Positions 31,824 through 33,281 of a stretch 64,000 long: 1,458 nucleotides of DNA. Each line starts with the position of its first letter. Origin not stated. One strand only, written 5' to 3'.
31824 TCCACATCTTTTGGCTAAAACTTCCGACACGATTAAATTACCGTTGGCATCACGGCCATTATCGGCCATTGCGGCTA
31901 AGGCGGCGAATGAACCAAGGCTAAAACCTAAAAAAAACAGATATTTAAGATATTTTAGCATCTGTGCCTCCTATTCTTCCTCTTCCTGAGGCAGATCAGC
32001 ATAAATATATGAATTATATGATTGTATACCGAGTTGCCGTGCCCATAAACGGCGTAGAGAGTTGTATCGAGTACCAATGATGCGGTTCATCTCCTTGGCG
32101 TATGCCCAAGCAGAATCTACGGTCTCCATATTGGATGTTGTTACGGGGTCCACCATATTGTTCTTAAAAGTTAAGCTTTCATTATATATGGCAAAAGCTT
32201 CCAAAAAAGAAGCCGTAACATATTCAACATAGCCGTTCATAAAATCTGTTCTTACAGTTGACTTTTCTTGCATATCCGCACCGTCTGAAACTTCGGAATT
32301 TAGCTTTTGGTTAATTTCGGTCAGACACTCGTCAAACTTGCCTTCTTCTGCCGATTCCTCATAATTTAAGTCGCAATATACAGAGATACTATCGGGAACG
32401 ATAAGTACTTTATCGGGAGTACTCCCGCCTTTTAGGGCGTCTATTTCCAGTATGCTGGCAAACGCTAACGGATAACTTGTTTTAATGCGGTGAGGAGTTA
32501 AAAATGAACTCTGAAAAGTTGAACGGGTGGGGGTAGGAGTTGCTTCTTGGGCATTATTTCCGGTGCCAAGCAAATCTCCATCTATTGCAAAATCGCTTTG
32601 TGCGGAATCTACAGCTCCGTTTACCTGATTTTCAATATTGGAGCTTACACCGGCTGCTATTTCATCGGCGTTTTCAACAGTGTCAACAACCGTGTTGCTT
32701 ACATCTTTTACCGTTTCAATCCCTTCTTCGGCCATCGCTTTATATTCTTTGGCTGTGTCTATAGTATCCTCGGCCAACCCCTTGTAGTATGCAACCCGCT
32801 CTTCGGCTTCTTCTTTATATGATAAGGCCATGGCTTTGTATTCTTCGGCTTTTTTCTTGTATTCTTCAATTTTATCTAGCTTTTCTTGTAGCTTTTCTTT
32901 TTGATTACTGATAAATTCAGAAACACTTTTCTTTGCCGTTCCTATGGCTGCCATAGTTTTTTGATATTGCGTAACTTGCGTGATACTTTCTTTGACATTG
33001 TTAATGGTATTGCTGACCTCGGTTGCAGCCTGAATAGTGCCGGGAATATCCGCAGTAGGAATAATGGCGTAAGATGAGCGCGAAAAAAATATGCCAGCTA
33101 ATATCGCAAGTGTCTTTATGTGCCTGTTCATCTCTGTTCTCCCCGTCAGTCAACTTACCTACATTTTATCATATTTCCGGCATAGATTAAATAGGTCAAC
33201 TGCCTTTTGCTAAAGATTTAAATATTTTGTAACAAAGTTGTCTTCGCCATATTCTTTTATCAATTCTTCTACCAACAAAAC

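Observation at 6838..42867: Expanded VirB-type T4SS gene train with non-canonical inserts at almost every position and no coupling protein in view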

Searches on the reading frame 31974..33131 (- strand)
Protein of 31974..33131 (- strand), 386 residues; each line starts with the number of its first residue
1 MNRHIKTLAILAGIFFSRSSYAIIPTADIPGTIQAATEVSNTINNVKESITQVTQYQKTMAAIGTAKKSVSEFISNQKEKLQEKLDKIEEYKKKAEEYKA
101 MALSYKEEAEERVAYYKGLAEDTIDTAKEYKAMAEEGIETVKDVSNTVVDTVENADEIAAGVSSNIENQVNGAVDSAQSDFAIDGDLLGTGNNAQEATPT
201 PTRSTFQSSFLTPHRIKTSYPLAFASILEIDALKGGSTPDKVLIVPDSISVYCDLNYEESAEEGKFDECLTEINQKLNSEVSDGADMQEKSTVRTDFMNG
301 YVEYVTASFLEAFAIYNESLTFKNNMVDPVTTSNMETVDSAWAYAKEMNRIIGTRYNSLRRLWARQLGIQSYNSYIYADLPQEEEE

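Call 4: search_protein_families(library=pfam, proteins=[window:31974-33131:-], max_evalue=0.01)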
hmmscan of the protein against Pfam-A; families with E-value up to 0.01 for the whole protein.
window:31974-33131:- (386 aa): 0 families

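Call 10: search_protein_families(library=ncbifam, proteins=[window:31974-33131:-], max_evalue=0.01)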
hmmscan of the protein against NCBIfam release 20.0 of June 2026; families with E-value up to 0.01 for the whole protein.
window:31974-33131:- (386 aa): 5 families
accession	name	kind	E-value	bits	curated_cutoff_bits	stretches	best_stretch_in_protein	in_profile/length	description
TIGR04527.1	mycoplas_twoTM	subfamily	8.1e-06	25.7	125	1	2-164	6-175/248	MG_279/MG_280 family protein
NF041035.1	Rad50_Halo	equivalog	0.00028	19.4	1000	1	34-157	485-607/883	DNA double-strand break repair ATPase Rad50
NF002572.0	PRK02224.1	equivalog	0.00046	18.6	1087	1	39-158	487-608/888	DNA double-strand break repair ATPase Rad50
NF045650.1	CD1247_Nterm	equivalog_domain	0.0061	17.2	30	1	110-162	2-55/70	CD1247 N-terminal domain-containing protein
TIGR02168.1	SMC_prok_B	equivalog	0.0096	13.7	567.35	0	38-169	387-517/1181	chromosome segregation protein SMC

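Call 35: search_solved_structures(query=A1, max_evalue=1)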
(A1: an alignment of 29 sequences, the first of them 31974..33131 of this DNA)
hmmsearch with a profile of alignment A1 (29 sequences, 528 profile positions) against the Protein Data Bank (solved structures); distinct sequences matched with E-value up to 1: 7.
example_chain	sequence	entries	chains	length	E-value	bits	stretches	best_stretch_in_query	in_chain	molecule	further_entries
2x43_S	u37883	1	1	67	0.013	17.8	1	122-179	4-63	SHERP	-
8xqw_Q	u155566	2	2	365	0.042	16.2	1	83-134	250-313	Tic22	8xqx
8xks_I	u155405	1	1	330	0.049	15.9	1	83-134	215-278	Tic22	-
4rfx_A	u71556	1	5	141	0.25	13.6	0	123-183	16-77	Dynactin subunit 1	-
6hiv_BK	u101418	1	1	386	0.35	13.1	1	163-223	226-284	mL77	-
4liy_A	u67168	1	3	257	0.5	12.6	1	117-150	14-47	Fiber protein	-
8w6e_A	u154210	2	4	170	0.57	12.4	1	83-167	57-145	HBC599 in complex with wFAP1.1 | wFAP1.1 structure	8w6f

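Call 75: find_homologous_proteins(query=A1, max_evalue=0.001)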
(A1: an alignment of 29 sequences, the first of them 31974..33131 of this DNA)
Query A1 (29 sequences) (386 aa, profile of the alignment): 64 proteins with E <= 0.001 among 8000 candidates.
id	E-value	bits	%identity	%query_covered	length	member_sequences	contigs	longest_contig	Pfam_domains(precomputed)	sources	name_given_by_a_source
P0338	9.6e-159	548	29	49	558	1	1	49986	-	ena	-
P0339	6.0e-154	532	26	48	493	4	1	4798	-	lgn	-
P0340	4.9e-149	516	41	68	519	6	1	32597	-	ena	-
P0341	3.9e-147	510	28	49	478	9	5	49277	-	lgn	-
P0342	1.7e-145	504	45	47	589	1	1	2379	-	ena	-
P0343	2.5e-145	504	45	47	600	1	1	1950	-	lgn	-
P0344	2.7e-145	504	45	47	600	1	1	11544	-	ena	-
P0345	5.0e-145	503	45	47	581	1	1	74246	-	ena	-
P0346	6.1e-145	502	45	47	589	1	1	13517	-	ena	-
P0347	8.7e-145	502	45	47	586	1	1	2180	-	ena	-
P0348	9.4e-145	502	45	47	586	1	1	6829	-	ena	-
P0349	1.0e-144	502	45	47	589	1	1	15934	-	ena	-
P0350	2.2e-144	501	44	47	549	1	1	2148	-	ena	-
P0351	3.8e-144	500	40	61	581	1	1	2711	-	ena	-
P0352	4.2e-144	500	45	47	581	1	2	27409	-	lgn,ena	-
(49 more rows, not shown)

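Call 84: predict_structure(alignment_id=A8)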
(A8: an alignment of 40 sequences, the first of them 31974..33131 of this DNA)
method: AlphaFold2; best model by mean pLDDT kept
length: 386 residues; sequences in the alignment: 40
mean_pLDDT: 51.2   pTM: 0.37
mean pLDDT of the five models: 51.2, 50.0, 45.5, 44.7, 43.8
residues with pLDDT >= 90: 0; 70-90: 133; 50-70: 41; < 50: 212
segments of 3 or more residues with pLDDT < 50: 18-79, 94-99, 101-233, 384-386
pLDDT, mean of each block of 10 residues (from residue 1): 67 54 34 35 34 32 35 45 50 47 43 40 36 30 27 27 26 24 25 33 36 34 32 52 71 75 78 79 69 78 74 73 76 77 77 76 74 70 45
secondary structure, 60 per line:
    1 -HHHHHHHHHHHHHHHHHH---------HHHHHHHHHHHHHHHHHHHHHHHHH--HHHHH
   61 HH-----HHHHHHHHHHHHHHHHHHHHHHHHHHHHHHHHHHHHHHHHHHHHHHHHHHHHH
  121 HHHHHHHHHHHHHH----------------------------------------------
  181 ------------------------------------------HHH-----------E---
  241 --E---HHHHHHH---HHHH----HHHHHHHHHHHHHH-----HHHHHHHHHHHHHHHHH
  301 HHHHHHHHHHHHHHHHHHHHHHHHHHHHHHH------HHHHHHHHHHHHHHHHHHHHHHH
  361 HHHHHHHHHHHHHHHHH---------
elements in order: H2-19 H29-53 H56-62 H68-134 H247-253 H257-260 H265-278 H284-331 H338-377

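Call 87: fold_search(model_id=the predicted structure, library=pdb)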
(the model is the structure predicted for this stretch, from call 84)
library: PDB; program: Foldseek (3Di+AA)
matches with E <= 10: 363; with E <= 0.001: 0
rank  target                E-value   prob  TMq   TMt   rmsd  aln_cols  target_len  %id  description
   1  3c98_B                2.0e-01  0.60  0.14  0.22  10.7       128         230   13  Revised structure of the munc18a-syntaxin1 complex (released 2008-03-25)
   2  1ez3_B                2.7e-01  0.44  0.13  0.36  10.4       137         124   14  CRYSTAL STRUCTURE OF THE NEURONAL T-SNARE SYNTAXIN-1A (released 2000-06-07)
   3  1ez3_A                4.2e-01  0.41  0.13  0.36  10.8       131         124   13  CRYSTAL STRUCTURE OF THE NEURONAL T-SNARE SYNTAXIN-1A (released 2000-06-07)
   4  9ijj_d                4.4e-01  0.20  0.11  0.08  16.6       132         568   13  In situ structure of the central apparatus in mouse sperm axoneme. (released 2025-06-04)
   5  8iyj_B5               5.3e-01  0.41  0.18  0.32  19.8       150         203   14  Cryo-EM structure of the 48-nm repeat doublet microtubule from mouse sperm (released 2023-07-05)
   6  4jeu_B                5.3e-01  0.38  0.14  0.22  10.8       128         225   13  Crystal Structure of Munc18a and Syntaxin1 with native N-terminus complex (released 2013-07-17)
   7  8fbk                  6.6e-01  0.84  0.23  0.38   4.6       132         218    9  Improving the secretion of designed protein assemblies through negative design of cryptic transmembrane domains (released 2023-03-22)
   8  3lg7_A                7.0e-01  0.30  0.13  0.35  10.8       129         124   11  Crystal structure of HIV epitope-scaffold 4E10_S0_1EZ3A_002_C (released 2010-09-22)
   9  9cpc_3Q               7.4e-01  0.72  0.19  0.49   8.7       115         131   13  Atomic model of porcine brain ventricles cilia doublet microtubule (48-nm periodicity) (released 2024-10-23)
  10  6xns_D                7.4e-01  0.21  0.17  0.19   7.6       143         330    8  C3_crown-05 (released 2020-12-23)
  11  8e4g_a                7.8e-01  0.16  0.11  0.28  13.0       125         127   15  Remodeling of the bacteriophage T7 during initial infection (released 2023-09-27)
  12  8zal_B                9.8e-01  0.16  0.12  0.13   8.4       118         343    7  EmrAB-TolC MFS-type tripartite multidrug efflux pump EA (released 2025-04-30)
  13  6h2e_Q                1.0e+00  0.38  0.19  0.27  17.9       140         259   10  Structure of the soluble AhlC of the tripartite alpha-pore forming toxin, AHL, from Aeromonas hydrophila. (released 2019-07-10)
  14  9fqr_F0               1.1e+00  0.44  0.19  0.37  18.0       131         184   14  96-nm repeat of axonemal doublet microtubules from bovine sperm (released 2025-03-26)
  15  4jeh_B                1.1e+00  0.25  0.14  0.23  10.8       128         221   13  Crystal Structure of Munc18a and Syntaxin1 lacking N-peptide complex (released 2013-07-17)
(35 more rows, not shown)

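Call 88: search_protein_families(library=pfam, alignment_id=A8, max_evalue=1)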
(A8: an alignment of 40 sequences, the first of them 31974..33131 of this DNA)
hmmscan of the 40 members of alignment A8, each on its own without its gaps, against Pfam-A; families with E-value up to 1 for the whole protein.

A. member 1, window:31974-33131:- (386 aa): 13 families
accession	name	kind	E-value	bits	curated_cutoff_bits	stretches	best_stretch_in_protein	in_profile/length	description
PF10275.15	Peptidase_C65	-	0.018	15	24.3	1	45-153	71-177/243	Peptidase C65 Otubain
PF10303.14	DUF2408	-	0.086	13.9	25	1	48-136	10-94/130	Protein of unknown function (DUF2408)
PF19506.4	DUF6040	-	0.12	12.3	23.4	1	41-170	19-135/233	Family of unknown function (DUF6040)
PF04677.20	CwfJ_C_1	-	0.14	12.5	21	0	22-58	50-86/122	Protein similar to CwfJ C-terminus 1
PF16566.10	CREPT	-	0.17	12.4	29.3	1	34-103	41-114/147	Cell-cycle alteration and expression-elevated protein in tumour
PF06103.16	DUF948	-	0.19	12.4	37.2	0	35-90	27-79/89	Bacterial protein of unknown function (DUF948)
PF06419.17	COG6_N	-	0.35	11.5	27.4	1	33-98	32-97/114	Conserved oligomeric complex COG6, N-terminal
PF18058.6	SbsC_C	-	0.41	11.4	27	1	45-134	9-100/131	SbsC C-terminal domain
PF10186.14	ATG14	-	0.42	10.1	33.2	1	44-140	55-152/347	Vacuolar sorting 38 and autophagy-related subunit 14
PF04906.18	Tweety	-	0.42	9.7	31.8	1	47-121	106-181/431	Tweety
PF07464.16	ApoLp-III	-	0.43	11.1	36.3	0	33-100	17-90/146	Apolipophorin-III precursor (apoLp-III)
PF23435.1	DUF7121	-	0.44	10.3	29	1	41-147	124-228/307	Family of unknown function (DUF7121)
PF15035.11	Rootletin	-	0.92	9.9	36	1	58-136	50-126/188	Ciliary rootlet component, centrosome cohesion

B. families by the number of members that match (of 40 scanned): 155 families (the first 25 are shown)
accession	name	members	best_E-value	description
PF07889.17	DUF1664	16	0.00051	Protein of unknown function (DUF1664)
PF11727.13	ISG65-75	13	3.5e-05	Invariant surface glycoprotein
PF06419.17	COG6_N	13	0.00062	Conserved oligomeric complex COG6, N-terminal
PF05478.16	Prominin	12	0.0029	Prominin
PF16566.10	CREPT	12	0.011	Cell-cycle alteration and expression-elevated protein in tumour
PF23203.1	KIF21A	11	0.0019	KIF21A-like domain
PF04740.18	LXG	11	0.0042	LXG domain of WXG superfamily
PF05957.18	DUF883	10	4.1e-05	DUF883 N-terminal domain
PF07544.18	Med9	10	0.0022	RNA polymerase II transcription mediator complex subunit 9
PF01544.23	CorA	10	0.21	CorA-like Mg2+ transporter protein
PF12732.12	YtxH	9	0.0038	YtxH-like protein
PF25600.1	TRIM_CC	9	0.027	TRIM protein coiled-coil region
PF17383.7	kleA_kleC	9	0.032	Uncharacterized KorC regulated protein A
PF06785.16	UPF0242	8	0.001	Uncharacterised protein family (UPF0242) N-terminus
PF11932.13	DUF3450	8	0.0011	Protein of unknown function (DUF3450)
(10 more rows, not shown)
